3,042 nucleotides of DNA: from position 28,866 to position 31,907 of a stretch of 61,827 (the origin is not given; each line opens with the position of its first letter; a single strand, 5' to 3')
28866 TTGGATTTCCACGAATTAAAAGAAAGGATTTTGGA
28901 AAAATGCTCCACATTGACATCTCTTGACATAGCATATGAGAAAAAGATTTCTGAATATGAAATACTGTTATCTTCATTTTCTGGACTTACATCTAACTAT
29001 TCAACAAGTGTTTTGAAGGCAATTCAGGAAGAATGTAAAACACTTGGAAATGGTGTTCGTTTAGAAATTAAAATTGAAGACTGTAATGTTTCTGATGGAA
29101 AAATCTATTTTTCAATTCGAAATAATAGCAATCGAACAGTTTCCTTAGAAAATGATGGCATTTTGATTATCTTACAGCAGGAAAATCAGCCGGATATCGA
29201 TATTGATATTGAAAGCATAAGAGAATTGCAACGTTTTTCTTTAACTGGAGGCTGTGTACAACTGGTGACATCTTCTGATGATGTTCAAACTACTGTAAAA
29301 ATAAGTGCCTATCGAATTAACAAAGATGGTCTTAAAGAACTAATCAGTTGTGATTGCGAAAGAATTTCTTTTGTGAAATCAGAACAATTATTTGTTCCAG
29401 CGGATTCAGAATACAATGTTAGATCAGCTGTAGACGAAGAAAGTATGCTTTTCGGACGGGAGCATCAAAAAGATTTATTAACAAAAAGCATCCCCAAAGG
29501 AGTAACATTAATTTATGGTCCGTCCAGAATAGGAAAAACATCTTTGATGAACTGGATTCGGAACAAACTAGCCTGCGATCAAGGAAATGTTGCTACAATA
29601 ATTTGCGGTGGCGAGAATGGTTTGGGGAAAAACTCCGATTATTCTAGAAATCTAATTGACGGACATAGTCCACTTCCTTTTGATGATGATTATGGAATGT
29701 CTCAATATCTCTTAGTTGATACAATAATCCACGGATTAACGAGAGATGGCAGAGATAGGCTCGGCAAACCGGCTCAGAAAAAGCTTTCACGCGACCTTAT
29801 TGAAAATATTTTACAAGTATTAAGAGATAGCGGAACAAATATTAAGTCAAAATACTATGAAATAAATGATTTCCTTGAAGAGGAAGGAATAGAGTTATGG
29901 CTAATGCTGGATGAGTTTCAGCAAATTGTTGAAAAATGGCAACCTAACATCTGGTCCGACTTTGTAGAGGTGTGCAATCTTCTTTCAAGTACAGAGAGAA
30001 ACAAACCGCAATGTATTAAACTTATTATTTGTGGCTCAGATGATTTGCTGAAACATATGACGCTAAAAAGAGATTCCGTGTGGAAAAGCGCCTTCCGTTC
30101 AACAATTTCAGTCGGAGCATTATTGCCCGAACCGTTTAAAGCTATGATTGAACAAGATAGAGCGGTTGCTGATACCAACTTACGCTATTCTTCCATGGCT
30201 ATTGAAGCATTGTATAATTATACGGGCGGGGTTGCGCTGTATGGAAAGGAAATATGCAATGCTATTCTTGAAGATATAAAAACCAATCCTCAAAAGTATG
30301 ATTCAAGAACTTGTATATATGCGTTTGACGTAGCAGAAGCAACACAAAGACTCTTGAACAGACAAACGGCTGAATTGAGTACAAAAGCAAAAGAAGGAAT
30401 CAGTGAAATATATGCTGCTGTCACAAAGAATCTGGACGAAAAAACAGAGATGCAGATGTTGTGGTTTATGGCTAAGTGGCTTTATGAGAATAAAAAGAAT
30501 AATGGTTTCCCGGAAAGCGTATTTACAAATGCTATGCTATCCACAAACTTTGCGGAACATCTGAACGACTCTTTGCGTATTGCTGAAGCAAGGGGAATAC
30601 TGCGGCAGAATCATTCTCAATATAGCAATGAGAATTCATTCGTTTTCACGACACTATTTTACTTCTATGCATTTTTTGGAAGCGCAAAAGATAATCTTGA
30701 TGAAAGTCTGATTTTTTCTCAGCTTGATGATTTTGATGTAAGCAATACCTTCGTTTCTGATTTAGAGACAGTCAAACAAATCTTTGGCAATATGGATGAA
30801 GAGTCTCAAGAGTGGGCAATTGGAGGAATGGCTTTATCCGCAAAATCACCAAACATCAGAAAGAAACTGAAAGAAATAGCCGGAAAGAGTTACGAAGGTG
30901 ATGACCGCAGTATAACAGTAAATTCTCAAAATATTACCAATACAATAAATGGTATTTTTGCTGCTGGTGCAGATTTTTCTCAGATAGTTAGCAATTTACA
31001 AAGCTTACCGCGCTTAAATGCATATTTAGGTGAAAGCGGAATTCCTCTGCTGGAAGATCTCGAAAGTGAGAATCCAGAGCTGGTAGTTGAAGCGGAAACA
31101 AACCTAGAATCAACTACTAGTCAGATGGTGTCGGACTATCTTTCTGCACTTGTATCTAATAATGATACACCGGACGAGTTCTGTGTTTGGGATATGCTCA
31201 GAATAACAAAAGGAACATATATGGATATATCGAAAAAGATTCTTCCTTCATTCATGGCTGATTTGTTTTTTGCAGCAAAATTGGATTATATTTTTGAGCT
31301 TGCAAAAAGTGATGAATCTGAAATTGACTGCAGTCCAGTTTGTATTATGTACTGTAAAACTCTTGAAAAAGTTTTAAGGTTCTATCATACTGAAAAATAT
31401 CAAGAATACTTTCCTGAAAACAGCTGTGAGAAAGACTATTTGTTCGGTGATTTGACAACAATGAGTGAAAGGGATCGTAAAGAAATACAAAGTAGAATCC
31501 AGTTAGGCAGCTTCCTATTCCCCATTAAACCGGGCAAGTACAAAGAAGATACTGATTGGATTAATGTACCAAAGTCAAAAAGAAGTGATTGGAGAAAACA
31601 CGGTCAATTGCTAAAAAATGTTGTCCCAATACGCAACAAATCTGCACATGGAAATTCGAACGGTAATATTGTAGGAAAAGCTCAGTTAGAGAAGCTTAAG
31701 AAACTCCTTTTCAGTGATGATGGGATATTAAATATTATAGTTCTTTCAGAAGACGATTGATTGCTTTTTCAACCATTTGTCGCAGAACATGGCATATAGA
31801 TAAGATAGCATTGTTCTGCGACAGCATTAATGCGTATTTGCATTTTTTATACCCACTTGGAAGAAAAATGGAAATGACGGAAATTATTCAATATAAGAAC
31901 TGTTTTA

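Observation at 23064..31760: Giant 2,898-aa ATPase-HEPN protein with inverted NLR-like architecture: candidate single-gene defence system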

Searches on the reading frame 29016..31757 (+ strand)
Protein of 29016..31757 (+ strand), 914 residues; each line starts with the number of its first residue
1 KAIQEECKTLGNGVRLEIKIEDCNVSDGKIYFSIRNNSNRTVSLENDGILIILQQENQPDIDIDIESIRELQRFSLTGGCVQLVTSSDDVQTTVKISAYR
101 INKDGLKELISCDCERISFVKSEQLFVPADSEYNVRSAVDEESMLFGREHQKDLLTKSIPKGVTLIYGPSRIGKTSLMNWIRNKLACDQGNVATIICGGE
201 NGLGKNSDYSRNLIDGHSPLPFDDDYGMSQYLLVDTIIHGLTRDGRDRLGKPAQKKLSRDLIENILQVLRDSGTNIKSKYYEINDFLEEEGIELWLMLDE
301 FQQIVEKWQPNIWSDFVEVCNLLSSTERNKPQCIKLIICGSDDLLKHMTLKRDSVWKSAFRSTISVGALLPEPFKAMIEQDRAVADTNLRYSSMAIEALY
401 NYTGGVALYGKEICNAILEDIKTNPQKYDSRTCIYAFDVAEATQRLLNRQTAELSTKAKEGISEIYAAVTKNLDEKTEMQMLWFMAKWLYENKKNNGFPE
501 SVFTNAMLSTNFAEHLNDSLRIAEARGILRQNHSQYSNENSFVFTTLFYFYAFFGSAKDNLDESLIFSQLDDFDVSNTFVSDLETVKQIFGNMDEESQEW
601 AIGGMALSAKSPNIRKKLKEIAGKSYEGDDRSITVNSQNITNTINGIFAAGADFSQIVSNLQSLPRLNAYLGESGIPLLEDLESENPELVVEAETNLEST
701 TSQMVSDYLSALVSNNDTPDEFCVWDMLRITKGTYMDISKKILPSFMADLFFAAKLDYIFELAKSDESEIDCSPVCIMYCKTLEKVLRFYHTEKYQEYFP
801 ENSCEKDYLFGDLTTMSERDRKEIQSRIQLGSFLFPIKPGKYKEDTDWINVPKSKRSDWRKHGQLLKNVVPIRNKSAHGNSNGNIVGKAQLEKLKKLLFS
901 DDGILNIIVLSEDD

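Call 41: predict_structure(alignment_id=A3)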
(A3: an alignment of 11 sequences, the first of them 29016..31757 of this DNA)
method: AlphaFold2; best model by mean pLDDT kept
length: 914 residues; sequences in the alignment: 11
mean_pLDDT: 77.3   pTM: 0.57
mean pLDDT of the five models: 77.3, 76.4, 76.2, 76.1, 74.0
residues with pLDDT >= 90: 153; 70-90: 531; 50-70: 176; < 50: 54
segments of 3 or more residues with pLDDT < 50: 136-143, 456-458, 570-579, 623-633, 834-847
pLDDT, mean of each block of 10 residues (from residue 1): 67 85 87 89 88 90 89 89 71 91 86 91 79 59 64 89 82 76 84 82 61 75 89 90 69 83 92 89 93 90 80 89 84 90 64 70 81 84 80 93 86 90 82 93 89 57 74 85 93 82 84 84 83 67 90 84 80 39 57 60 55 53 43 58 78 76 75 64 68 68 80 67 81 85 84 87 65 87 81 73 71 81 67 45 47 69 77 73 72 89 80 60
secondary structure, 60 per line:
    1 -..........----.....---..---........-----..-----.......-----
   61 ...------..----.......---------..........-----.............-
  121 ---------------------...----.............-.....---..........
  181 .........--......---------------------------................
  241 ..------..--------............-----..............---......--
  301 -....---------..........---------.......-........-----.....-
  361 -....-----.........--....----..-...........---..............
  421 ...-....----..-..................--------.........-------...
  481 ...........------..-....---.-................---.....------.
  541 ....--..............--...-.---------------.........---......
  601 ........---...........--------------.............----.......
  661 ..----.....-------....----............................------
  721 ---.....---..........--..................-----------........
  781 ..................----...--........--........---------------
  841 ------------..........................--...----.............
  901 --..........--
elements in order (helices of 4 or more, strands of 3 or more residues): H2-11 E16-20 E29-36 E49-55 E61-63 E76-82 E92-101 E107-119 H149-161 E163-167 H171-189 E192-197 H225-242 H259-270 H276-289 E293-298 H302-305 H315-324 E334-340 H342-349 H355-359 E362-365 H371-379 H382-385 H393-403 H407-423 H425-428 H436-453 H462-470 H478-491 H501-504 H510-525 E529-533 E540-544 H547-560 H583-591 H595-608 H612-622 H637-649 H654-662 H667-671 H679-682 H687-714 H724-728 H732-741 H744-761 H773-798 E803-805 H810-815 H818-825 H853-878 H888-900 H903-912

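Call 43: fold_search(model_id=the predicted structure, library=pdb)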
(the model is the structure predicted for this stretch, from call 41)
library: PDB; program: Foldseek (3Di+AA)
matches with E <= 10: 1406; with E <= 0.001: 78
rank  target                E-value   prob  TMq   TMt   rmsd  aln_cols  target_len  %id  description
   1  1w5t_A                9.7e-08  1.00  0.25  0.47   9.1       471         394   15  Structure of the Aeropyrum Pernix ORC2 protein (ADPNP-ADP complexes) (released 2004-10-05)
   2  1w5t_C                1.8e-07  1.00  0.20  0.38  14.0       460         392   13  Structure of the Aeropyrum Pernix ORC2 protein (ADPNP-ADP complexes) (released 2004-10-05)
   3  1w5s_B                5.1e-07  1.00  0.23  0.42   9.7       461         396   14  Structure of the Aeropyrum Pernix ORC2 protein (ADP form) (released 2004-10-05)
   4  2qby_A                7.7e-07  1.00  0.22  0.42  10.7       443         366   13  Crystal structure of a heterodimer of Cdc6/Orc1 initiators bound to origin DNA (from S. solfataricus) (released 2007-09-11)
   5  1w5s_A                4.6e-06  1.00  0.21  0.40   9.9       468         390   14  Structure of the Aeropyrum Pernix ORC2 protein (ADP form) (released 2004-10-05)
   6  2v1u_A                5.1e-06  1.00  0.20  0.40  11.1       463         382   10  STRUCTURE OF THE AEROPYRUM PERNIX ORC1 PROTEIN IN COMPLEX WITH DNA (released 2007-09-18)
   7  7jgr_A                6.6e-06  1.00  0.21  0.42  16.0       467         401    9  Structure of Drosophila ORC bound to DNA (84 bp) and Cdc6 (released 2020-09-09)
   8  7tjf_A                1.3e-05  1.00  0.21  0.36  15.8       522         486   13  S. cerevisiae ORC bound to 84 bp ARS1 DNA (released 2023-01-18)
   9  5zr1_A                1.5e-05  1.00  0.21  0.35  15.7       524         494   10  Saccharomyces Cerevisiae Origin Recognition Complex Bound to a 72-bp Origin DNA containing ACS and B1 element (released 2018-07-11)
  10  7tji_I                1.8e-05  1.00  0.19  0.41  15.1       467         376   14  S. cerevisiae ORC bound to 84 bp ARS1 DNA and Cdc6 (state 2) with flexible Orc6 N-terminal domain (released 2022-10-05)
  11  8rwv_A                1.8e-05  1.00  0.21  0.42  14.8       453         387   11  Human OCCM DNA licensing intermediate (released 2025-02-05)
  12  5lqw_C                2.9e-05  0.82  0.11  0.06  30.1      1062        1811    8  yeast activated spliceosome (released 2016-10-05)
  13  7tjh_I                4.4e-05  1.00  0.21  0.44  15.2       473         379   13  S. cerevisiae ORC bound to 84 bp ARS1 DNA and Cdc6 (state 1) with flexible Orc6 N-terminal domain (released 2022-10-05)
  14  6pxl_E                4.4e-05  1.00  0.16  0.35  12.0       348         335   11  3.74 Angstroms resolution structure of HlsU with an axial-channel plug (released 2020-07-29)
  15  9fmd_B                6.8e-05  0.72  0.10  0.07  30.0      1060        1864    9  Integrative model of the human post-catalytic spliceosome (P-complex) (released 2024-07-10)
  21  1g41                  1.3e-04  1.00  0.15  0.34  11.8       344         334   12  CRYSTAL STRUCTURE OF HSLU HAEMOPHILUS INFLUENZAE (released 2000-11-22)
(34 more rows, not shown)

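Call 88: fold_search(model_id=the predicted structure, library=viral)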
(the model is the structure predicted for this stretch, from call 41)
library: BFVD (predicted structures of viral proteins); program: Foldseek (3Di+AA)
matches with E <= 10: 663; with E <= 0.001: 4
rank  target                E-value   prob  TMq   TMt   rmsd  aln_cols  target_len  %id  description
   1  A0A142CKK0            8.3e-06  1.00  0.14  0.15  28.4       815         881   13  (no name in the UniProt tables at hand)
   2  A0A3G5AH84            4.2e-05  1.00  0.22  0.36  11.1       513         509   13  Uncharacterized protein [Sylvanvirus sp.]
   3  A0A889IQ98            2.9e-04  1.00  0.20  0.41  10.4       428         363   12  (no name in the UniProt tables at hand)
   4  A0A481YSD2            9.3e-04  1.00  0.16  0.22  22.9       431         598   10  AAA family ATPase [Marseillevirus LCMAC101]
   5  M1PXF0                1.3e-03  0.99  0.17  0.18  24.6       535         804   10  ATPase family protein [Moumouvirus goulette]
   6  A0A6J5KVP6            1.5e-03  1.00  0.18  0.21  14.2       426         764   12  ATP-dependent Clp protease ATP-binding subunit [uncultured Caudovirales phage]
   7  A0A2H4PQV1            2.3e-03  1.00  0.18  0.32  12.2       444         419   12  (no name in the UniProt tables at hand)
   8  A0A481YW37            3.3e-03  0.84  0.12  0.23  28.4       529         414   10  AAA family ATPase [Marseillevirus LCMAC201]
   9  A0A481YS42            3.6e-03  1.00  0.09  0.46   5.4       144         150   14  Uncharacterized protein [Marseillevirus LCMAC101]
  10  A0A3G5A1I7            4.9e-03  1.00  0.22  0.37  19.9       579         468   10  Replication factor C large subunit [Gaeavirus sp.]
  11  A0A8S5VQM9            4.9e-03  0.99  0.14  0.18  10.7       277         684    9  (no name in the UniProt tables at hand)
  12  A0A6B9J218            5.8e-03  0.28  0.10  0.11  30.3       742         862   11  (no name in the UniProt tables at hand)
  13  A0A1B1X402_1          6.7e-03  0.47  0.13  0.10  34.5       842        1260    9  Replicase polyprotein 1ab [Ofaie virus]
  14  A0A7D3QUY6            7.0e-03  0.84  0.15  0.22  32.3       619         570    9  AAA ATPase protein [Fadolivirus FV1/VV64]
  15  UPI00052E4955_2       8.4e-03  0.44  0.13  0.09  39.1       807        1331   12  (no name look-up for this kind of identifier)
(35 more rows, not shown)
